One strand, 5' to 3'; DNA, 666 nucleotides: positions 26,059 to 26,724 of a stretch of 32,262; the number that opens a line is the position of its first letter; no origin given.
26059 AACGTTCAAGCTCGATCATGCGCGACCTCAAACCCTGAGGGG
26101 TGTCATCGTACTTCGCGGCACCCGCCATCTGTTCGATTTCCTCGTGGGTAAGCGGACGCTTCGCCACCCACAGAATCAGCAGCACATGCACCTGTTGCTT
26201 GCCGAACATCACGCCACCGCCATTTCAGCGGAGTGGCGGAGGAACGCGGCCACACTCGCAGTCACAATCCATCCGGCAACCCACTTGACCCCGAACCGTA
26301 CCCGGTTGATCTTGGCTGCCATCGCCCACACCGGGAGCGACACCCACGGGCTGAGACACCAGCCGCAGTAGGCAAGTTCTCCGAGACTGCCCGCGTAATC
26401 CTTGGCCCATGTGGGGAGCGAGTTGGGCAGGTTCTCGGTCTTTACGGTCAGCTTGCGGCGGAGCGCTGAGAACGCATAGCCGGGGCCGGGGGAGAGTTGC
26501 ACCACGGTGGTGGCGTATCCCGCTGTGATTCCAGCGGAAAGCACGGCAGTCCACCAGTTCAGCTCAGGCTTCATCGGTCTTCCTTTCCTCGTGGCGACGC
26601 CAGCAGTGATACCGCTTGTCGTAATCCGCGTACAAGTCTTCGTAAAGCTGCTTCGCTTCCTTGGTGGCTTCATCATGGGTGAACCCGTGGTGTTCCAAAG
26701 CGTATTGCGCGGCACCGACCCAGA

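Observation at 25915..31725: Five copies of an exact 19-bp palindrome, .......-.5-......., each overlapping an extended -10 promoter in the leftward arm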

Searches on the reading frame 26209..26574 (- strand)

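Call 11: search_protein_families(library=pfam, proteins=[window:26209-26574:-], max_evalue=0.01)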
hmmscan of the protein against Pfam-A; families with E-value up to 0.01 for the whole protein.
window:26209-26574:- (121 aa): 1 family
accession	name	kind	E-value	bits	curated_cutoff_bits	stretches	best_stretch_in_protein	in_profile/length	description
PF07098.16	DUF1360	-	0.00063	20.1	21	1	59-112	48-98/102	Protein of unknown function (DUF1360)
